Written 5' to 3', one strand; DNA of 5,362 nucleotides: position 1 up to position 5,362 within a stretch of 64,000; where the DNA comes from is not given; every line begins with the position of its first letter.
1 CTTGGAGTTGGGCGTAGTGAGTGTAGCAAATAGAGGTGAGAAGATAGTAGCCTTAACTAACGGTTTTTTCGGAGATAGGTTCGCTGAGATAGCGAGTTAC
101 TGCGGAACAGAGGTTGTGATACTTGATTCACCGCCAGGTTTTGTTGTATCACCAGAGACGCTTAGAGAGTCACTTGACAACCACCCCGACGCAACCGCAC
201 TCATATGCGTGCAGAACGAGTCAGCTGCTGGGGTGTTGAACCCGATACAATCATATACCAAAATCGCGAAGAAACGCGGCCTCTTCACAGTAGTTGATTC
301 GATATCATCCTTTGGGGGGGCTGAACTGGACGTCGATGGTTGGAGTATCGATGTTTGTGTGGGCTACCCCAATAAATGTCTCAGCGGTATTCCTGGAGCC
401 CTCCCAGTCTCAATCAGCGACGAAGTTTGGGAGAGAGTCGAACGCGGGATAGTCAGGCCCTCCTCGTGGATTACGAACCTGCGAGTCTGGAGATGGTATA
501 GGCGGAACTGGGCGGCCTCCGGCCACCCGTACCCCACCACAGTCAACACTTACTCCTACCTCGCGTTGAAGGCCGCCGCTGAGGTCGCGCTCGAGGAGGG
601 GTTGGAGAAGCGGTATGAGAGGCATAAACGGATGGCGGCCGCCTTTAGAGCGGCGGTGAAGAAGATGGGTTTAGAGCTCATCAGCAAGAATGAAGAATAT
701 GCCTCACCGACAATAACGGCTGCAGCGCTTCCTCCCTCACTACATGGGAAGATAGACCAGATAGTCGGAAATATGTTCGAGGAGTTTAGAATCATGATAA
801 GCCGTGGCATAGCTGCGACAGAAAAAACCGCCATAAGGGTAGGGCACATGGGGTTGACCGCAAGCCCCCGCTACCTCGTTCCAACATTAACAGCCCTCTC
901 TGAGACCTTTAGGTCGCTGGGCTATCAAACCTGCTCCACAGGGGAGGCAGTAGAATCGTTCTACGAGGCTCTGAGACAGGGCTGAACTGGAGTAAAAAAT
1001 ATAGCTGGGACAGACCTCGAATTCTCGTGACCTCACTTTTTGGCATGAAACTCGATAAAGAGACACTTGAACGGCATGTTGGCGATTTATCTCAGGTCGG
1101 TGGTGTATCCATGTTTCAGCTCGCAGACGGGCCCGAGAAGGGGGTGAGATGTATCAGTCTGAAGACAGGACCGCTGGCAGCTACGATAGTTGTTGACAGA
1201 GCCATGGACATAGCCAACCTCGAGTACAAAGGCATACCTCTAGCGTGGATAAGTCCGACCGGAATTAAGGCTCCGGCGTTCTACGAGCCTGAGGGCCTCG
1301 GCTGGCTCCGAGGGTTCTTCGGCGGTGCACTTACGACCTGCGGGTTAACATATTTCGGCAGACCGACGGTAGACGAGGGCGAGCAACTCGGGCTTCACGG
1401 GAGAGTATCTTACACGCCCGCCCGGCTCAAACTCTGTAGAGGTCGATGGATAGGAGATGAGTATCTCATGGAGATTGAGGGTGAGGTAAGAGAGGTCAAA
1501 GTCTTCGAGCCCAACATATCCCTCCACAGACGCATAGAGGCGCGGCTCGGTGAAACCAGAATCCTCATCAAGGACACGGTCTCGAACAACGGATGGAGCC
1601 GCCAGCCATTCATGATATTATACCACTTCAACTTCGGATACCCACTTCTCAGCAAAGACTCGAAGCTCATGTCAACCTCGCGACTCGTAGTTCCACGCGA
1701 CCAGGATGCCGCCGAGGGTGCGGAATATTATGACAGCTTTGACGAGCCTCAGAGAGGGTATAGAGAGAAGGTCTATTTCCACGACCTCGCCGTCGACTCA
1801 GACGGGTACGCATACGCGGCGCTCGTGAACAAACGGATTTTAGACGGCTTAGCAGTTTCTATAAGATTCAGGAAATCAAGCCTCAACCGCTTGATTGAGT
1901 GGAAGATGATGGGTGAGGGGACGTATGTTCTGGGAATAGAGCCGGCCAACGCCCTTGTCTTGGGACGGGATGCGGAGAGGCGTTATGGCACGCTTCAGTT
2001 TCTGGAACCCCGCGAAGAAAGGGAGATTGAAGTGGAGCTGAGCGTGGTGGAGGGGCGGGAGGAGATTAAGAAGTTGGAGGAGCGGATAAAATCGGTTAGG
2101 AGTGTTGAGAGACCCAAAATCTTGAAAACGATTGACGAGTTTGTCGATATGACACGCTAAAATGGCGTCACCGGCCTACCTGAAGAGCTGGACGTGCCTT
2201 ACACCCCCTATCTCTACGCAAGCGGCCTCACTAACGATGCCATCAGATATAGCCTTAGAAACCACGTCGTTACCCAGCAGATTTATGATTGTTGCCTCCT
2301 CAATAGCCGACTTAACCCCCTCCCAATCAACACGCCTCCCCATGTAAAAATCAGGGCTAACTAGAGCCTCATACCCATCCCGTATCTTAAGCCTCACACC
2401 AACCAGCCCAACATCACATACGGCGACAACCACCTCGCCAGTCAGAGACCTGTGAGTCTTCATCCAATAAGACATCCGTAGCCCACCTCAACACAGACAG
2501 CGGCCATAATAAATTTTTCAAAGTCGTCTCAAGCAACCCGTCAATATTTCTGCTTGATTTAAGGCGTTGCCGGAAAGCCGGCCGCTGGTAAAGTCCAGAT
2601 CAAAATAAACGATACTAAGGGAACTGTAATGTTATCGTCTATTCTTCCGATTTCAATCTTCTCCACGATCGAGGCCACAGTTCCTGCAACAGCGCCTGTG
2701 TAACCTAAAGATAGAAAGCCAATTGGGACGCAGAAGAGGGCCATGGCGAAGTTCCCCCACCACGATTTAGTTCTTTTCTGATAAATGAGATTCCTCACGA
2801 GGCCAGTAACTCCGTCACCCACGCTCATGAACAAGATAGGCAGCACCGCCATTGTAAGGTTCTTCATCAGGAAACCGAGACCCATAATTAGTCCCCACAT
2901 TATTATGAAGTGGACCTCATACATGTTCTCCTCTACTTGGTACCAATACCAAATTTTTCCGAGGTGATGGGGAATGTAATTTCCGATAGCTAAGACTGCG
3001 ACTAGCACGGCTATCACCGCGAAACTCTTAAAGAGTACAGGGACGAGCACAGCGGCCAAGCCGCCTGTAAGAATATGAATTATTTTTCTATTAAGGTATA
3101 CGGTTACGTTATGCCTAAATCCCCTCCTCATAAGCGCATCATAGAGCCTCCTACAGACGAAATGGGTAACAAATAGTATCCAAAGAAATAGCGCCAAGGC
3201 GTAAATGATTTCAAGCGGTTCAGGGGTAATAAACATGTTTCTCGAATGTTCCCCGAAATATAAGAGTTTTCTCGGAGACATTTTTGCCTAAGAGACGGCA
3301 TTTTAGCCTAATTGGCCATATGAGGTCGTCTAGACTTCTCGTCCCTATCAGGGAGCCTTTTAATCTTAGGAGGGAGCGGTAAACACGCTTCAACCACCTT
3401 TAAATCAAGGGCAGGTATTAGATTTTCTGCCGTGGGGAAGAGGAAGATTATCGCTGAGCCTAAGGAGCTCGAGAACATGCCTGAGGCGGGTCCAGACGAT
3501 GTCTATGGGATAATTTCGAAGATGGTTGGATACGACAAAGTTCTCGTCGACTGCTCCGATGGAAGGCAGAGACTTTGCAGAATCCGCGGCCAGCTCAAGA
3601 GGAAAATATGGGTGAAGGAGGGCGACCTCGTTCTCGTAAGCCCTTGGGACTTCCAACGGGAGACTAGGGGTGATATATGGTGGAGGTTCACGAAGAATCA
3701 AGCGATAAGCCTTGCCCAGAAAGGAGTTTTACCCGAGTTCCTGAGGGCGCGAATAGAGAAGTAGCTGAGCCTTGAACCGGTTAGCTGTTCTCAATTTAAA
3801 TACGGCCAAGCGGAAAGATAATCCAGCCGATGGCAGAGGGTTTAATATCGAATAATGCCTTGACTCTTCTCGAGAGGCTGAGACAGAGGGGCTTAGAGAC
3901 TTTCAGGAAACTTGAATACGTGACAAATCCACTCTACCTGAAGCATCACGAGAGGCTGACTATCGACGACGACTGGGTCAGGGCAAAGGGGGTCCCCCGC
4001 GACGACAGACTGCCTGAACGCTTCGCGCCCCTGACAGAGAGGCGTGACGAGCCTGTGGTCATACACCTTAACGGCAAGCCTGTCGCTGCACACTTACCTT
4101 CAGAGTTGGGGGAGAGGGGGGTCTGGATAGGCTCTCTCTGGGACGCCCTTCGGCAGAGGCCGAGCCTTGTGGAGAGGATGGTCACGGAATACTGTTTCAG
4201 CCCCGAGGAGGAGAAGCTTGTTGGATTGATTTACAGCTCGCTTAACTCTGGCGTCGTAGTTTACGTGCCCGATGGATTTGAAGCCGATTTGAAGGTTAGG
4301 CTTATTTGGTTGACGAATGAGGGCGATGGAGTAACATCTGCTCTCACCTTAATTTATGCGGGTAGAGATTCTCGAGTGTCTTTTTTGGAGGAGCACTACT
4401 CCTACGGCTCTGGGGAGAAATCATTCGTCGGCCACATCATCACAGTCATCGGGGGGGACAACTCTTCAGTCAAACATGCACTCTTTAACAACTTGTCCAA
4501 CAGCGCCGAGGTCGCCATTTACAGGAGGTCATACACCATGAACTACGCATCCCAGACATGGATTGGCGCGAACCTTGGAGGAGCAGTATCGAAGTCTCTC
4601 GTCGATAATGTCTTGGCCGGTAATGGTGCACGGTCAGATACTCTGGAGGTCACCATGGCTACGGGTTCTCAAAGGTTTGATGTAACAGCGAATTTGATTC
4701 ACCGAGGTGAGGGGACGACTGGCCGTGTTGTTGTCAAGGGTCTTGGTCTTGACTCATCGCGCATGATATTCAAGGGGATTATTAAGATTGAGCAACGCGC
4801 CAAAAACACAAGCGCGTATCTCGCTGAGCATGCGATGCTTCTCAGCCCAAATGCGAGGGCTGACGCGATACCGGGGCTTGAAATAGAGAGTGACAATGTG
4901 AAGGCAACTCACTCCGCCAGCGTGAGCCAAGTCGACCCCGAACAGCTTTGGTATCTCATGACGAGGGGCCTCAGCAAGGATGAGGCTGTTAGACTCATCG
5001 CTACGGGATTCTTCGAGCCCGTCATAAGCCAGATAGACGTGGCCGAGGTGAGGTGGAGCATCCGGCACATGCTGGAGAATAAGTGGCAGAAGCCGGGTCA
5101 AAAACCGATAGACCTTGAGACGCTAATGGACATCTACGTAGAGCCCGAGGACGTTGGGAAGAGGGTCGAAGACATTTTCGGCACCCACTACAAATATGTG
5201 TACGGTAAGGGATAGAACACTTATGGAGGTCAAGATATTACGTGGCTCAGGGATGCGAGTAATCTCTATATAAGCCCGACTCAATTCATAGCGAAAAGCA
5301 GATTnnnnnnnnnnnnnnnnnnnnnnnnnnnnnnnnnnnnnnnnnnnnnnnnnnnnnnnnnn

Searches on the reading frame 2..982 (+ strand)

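Call 28: search_protein_families(library=pfam, proteins=[window:2-982:+], max_evalue=0.00001)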
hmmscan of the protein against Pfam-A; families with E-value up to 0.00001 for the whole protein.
window:2-982:+ (327 aa): 1 family
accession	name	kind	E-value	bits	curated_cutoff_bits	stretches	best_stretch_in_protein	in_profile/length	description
PF00266.25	Aminotran_5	-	2.4e-12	47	21.5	1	11-270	87-339/371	Aminotransferase class-V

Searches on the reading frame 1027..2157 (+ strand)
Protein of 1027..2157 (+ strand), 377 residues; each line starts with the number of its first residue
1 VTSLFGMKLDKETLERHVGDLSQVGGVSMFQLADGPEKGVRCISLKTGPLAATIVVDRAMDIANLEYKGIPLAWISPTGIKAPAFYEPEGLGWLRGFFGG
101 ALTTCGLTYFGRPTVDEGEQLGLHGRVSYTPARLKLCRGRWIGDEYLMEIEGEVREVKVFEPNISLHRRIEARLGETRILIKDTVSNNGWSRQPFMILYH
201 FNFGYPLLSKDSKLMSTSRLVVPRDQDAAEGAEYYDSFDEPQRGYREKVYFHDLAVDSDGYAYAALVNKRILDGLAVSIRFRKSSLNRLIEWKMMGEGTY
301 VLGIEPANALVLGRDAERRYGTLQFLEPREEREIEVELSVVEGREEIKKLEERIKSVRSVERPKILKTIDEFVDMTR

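Call 28: search_protein_families(library=pfam, proteins=[window:1027-2157:+], max_evalue=0.00001)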
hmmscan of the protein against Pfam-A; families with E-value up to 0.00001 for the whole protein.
window:1027-2157:+ (377 aa): 1 family
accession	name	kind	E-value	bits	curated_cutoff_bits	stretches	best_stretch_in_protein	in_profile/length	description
PF14486.12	DUF4432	-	7.2e-101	337.4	32.5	1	38-340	2-304/304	Domain of unknown function (DUF4432)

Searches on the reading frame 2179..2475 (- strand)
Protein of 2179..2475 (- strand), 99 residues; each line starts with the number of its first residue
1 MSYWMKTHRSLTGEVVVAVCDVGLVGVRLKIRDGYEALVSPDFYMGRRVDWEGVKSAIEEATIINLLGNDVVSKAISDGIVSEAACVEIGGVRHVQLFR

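Call 28: search_protein_families(library=pfam, proteins=[window:2179-2475:-], max_evalue=0.00001)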
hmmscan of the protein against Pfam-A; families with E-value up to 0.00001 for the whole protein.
window:2179-2475:- (99 aa): 1 family
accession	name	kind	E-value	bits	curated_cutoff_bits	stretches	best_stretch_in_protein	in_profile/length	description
PF04242.18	DUF424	-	8.6e-18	64.9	25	1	12-99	4-91/92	Protein of unknown function (DUF424)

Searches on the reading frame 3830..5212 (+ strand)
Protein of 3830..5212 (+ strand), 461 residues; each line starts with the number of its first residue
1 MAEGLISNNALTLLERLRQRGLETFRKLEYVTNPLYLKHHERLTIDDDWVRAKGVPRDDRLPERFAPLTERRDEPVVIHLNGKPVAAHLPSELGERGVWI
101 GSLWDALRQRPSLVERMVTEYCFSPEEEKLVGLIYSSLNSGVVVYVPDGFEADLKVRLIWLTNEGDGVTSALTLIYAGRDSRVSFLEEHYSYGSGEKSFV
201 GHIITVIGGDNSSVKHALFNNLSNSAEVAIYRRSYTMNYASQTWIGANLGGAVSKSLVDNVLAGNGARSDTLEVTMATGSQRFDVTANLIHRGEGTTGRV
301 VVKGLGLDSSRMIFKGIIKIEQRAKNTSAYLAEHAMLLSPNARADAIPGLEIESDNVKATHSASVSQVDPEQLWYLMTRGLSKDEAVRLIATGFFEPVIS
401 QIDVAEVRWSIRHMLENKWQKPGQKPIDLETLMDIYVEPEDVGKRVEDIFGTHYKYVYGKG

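Call 28: search_protein_families(library=pfam, proteins=[window:3830-5212:+], max_evalue=0.00001)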
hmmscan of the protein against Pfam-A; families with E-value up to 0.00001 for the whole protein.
window:3830-5212:+ (461 aa): 1 family
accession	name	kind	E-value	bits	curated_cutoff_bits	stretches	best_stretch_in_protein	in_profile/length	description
PF01458.23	SUFBD_core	-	4.2e-58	197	27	1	165-394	6-232/232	SUF system FeS cluster assembly, SufBD core domain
